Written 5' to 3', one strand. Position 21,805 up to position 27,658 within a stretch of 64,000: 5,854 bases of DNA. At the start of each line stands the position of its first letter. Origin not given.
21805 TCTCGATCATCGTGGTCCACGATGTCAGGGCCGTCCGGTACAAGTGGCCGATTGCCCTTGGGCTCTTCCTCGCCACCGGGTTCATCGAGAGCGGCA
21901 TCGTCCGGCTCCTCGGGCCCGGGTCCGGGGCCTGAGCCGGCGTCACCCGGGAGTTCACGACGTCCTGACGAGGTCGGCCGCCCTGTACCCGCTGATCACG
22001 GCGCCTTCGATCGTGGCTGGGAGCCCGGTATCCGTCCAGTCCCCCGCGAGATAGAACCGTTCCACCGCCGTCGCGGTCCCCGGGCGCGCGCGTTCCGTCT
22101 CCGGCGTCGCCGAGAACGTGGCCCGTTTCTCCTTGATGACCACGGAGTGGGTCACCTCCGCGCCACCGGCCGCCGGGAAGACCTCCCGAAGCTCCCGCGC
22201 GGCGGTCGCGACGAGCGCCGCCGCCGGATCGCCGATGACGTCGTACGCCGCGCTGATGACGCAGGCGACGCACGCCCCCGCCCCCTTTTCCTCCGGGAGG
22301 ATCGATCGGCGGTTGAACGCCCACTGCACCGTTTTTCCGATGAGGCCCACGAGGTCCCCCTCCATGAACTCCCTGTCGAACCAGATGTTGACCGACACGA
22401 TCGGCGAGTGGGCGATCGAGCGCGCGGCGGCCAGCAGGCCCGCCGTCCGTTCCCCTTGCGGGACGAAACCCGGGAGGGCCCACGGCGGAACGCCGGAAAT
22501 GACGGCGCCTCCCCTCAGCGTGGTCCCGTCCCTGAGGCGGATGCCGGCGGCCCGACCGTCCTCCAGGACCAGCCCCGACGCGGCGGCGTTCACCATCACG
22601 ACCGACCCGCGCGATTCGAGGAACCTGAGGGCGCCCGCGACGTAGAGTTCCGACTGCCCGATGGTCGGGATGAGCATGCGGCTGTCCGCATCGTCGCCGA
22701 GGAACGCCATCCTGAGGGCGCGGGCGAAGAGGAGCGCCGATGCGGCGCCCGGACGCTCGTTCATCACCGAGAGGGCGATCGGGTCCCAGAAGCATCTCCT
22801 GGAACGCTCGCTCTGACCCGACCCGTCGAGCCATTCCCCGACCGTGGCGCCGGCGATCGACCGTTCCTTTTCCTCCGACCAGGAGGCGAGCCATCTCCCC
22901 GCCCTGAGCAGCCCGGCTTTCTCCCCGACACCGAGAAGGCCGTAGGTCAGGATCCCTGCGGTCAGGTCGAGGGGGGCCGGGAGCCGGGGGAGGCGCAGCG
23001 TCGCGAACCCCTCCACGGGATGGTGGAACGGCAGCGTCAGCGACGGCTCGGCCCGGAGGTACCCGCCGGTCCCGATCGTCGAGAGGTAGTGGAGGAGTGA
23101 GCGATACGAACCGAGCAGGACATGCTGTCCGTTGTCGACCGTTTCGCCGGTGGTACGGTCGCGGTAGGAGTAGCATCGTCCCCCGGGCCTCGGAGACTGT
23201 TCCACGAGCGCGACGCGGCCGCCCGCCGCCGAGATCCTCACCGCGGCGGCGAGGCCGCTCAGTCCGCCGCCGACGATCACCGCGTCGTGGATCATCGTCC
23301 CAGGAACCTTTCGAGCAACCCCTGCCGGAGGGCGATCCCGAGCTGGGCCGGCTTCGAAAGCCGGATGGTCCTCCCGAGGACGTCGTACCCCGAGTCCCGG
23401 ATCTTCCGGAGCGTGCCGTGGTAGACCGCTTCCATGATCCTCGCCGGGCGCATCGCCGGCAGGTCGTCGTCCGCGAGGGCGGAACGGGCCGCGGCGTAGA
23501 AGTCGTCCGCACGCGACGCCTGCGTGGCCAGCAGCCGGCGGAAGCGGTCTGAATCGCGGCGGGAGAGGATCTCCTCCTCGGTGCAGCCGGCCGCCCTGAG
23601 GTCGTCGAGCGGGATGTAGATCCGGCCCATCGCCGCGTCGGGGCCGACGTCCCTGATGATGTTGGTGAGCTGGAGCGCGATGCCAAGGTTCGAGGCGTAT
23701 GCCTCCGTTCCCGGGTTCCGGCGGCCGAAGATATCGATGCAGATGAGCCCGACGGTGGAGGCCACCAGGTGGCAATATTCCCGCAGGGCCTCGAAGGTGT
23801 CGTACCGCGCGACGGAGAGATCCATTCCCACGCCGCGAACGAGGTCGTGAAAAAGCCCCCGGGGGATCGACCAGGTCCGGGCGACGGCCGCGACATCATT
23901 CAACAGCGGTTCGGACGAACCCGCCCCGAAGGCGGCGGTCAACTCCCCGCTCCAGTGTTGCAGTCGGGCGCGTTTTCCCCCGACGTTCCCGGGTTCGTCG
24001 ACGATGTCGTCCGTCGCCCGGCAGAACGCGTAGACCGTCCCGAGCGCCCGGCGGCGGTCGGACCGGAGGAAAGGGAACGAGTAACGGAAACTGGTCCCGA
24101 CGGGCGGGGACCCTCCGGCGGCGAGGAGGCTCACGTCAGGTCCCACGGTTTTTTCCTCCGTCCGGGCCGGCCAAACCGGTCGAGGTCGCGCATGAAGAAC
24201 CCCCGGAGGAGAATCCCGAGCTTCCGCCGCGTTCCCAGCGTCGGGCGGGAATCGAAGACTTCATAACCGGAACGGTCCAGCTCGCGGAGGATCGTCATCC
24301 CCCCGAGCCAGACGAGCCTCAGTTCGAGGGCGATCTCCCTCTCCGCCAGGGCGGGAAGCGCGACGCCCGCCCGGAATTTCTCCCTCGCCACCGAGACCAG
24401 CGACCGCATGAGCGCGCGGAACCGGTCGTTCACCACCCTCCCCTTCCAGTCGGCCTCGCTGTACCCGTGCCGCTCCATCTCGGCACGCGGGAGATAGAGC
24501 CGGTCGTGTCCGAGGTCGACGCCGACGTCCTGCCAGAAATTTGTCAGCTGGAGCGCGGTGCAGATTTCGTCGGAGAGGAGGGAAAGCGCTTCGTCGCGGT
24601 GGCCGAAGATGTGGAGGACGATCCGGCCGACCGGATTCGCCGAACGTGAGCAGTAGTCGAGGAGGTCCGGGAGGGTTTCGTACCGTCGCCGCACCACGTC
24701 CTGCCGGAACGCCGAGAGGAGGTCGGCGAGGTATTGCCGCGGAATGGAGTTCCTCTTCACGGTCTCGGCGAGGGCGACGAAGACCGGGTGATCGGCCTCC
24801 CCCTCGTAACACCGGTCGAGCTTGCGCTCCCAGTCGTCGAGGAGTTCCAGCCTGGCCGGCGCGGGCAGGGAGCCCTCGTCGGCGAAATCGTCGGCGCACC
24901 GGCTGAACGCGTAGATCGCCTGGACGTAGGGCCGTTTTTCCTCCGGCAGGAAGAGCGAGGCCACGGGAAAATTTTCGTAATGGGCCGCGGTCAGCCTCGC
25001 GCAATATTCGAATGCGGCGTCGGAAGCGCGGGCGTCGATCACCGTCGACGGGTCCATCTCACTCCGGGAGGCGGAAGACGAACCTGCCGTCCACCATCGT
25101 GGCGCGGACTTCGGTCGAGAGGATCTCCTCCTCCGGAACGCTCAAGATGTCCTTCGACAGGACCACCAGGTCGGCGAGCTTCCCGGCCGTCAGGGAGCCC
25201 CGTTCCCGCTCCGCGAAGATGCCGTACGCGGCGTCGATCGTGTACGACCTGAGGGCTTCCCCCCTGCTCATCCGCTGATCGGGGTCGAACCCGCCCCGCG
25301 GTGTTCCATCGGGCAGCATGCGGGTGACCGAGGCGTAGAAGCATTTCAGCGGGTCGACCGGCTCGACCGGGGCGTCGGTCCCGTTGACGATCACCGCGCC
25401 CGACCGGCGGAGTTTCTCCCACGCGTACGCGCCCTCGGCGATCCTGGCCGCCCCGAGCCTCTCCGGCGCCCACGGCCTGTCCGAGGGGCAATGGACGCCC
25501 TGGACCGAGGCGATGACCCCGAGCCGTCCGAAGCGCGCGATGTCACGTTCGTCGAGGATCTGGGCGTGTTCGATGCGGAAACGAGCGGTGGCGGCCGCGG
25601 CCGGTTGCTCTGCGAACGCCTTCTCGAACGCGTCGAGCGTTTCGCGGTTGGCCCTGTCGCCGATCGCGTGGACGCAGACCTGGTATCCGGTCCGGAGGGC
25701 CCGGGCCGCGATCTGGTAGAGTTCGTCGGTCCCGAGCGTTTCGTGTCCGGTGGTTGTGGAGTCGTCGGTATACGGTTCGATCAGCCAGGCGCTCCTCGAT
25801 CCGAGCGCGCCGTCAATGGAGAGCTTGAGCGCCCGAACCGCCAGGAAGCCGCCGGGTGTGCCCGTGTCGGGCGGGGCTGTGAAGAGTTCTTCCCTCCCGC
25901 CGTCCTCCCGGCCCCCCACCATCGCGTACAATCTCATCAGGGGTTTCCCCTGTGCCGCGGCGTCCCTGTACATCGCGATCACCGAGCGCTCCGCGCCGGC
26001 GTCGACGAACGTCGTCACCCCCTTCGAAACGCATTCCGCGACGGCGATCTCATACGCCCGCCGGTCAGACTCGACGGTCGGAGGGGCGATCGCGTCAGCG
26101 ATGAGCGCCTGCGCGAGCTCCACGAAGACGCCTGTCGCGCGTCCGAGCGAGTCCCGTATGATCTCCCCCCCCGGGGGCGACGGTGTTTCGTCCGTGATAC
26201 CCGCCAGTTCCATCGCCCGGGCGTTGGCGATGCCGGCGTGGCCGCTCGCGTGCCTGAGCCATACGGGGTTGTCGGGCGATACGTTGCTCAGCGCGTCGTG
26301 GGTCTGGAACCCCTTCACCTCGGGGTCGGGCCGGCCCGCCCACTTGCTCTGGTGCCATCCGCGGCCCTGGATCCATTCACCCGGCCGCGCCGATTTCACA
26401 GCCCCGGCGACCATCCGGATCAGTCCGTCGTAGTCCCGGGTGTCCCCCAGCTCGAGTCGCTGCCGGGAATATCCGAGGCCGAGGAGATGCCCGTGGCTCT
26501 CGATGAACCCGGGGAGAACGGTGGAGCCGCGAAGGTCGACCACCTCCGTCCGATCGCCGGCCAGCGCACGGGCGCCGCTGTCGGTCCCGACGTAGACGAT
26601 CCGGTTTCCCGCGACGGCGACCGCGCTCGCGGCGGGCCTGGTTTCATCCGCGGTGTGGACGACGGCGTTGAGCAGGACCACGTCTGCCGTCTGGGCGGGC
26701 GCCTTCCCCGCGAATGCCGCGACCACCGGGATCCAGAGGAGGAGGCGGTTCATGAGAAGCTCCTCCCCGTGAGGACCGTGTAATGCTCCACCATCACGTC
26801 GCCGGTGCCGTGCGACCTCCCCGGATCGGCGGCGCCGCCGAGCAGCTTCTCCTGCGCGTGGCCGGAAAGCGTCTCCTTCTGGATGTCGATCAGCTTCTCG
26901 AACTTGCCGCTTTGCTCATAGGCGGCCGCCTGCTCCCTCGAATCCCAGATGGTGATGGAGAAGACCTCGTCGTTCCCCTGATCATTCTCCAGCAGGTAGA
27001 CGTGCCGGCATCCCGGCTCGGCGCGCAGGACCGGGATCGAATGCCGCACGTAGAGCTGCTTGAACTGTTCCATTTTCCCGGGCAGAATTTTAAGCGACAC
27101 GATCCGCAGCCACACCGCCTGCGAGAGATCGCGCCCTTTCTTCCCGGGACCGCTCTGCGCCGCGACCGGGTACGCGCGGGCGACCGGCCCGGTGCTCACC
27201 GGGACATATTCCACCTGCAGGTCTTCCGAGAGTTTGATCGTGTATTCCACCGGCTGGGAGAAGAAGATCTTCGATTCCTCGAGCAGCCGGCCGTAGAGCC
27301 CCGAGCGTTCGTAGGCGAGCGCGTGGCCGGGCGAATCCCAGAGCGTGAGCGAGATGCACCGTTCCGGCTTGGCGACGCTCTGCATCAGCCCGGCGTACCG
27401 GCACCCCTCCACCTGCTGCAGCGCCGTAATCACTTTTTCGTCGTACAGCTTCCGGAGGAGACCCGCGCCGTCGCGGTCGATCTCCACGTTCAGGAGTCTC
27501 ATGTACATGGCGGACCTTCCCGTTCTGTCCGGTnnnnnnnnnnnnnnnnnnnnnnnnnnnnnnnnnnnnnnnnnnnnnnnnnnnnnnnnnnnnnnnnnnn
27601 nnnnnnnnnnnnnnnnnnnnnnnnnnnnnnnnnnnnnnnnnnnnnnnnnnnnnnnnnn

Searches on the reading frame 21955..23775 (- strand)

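Call 53: search_protein_families(library=pfam, proteins=[window:21955-23775:-], max_evalue=0.00001)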
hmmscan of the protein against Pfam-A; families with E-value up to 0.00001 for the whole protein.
window:21955-23775:- (606 aa): 5 families
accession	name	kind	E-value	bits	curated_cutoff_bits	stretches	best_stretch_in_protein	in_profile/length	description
PF01593.30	Amino_oxidase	-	4.4e-45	155.2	19.8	1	172-603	1-442/443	Flavin containing amine oxidoreductase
PF13450.12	NAD_binding_8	-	8e-15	55.3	21.9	1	167-231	1-65/68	NAD(P)-binding Rossmann-like domain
PF12831.13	FAD_oxidored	-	2.4e-07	30.8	27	1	164-232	1-69/416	FAD dependent oxidoreductase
PF00890.30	FAD_binding_2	-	2.3e-06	27.5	20.4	1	164-199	1-36/414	FAD binding domain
PF01266.30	DAO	-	9.9e-06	25.7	27.9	1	164-199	1-37/353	FAD dependent oxidoreductase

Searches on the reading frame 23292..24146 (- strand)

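Call 53: search_protein_families(library=pfam, proteins=[window:23292-24146:-], max_evalue=0.00001)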
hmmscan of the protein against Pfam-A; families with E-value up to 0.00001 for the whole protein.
window:23292-24146:- (284 aa): 1 family
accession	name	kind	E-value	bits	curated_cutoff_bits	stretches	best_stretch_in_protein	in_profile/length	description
PF00494.24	SQS_PSY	-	1.4e-74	251.6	26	1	16-265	4-261/263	Squalene/phytoene synthase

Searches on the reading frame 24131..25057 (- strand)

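Call 53: search_protein_families(library=pfam, proteins=[window:24131-25057:-], max_evalue=0.00001)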
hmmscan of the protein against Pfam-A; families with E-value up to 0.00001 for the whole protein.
window:24131-25057:- (308 aa): 1 family
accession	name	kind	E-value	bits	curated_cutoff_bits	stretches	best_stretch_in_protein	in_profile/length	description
PF00494.24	SQS_PSY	-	2.3e-70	237.8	26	1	25-277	3-262/263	Squalene/phytoene synthase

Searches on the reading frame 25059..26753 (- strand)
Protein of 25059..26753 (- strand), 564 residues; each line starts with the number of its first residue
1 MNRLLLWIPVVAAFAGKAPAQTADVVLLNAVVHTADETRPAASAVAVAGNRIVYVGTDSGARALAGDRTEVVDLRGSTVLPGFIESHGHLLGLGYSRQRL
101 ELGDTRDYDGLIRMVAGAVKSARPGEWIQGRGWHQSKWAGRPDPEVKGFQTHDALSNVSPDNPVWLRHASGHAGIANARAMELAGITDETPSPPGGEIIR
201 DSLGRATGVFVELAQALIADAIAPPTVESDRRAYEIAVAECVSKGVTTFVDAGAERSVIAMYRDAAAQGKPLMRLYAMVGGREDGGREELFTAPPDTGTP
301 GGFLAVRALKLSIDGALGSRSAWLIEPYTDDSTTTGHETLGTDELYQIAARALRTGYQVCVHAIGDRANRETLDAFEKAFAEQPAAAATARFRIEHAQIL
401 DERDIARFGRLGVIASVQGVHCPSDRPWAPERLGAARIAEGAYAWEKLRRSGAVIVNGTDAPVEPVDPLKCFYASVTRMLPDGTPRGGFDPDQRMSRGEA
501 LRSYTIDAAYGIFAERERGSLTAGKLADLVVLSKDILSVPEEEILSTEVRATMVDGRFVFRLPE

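Call 53: search_protein_families(library=pfam, proteins=[window:25059-26753:-], max_evalue=0.00001)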
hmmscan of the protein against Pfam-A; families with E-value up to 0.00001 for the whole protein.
window:25059-26753:- (564 aa): 2 families
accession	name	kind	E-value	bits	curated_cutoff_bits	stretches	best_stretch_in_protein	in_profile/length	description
PF07969.17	Amidohydro_3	-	1.8e-106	357.9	29.7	1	70-560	1-472/472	Amidohydrolase family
PF01979.26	Amidohydro_1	-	7.9e-16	58.7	25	1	233-559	37-345/345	Amidohydrolase family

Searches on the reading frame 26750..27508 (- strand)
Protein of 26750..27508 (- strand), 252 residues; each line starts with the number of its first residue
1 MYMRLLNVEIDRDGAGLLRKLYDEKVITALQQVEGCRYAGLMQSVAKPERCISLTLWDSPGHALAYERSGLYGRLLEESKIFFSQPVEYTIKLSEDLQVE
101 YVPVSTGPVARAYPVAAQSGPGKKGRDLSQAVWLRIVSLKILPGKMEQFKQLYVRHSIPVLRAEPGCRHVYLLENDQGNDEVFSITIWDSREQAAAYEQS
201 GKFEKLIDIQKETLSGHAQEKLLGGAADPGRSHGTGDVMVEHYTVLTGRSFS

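Call 53: search_protein_families(library=pfam, proteins=[window:26750-27508:-], max_evalue=0.00001)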
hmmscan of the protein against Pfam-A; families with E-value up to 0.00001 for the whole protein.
window:26750-27508:- (252 aa): 1 family
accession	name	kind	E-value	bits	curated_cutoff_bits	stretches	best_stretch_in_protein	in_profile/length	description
PF03992.22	ABM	-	1.3e-19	70.6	23.1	1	136-205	5-74/78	Antibiotic biosynthesis monooxygenase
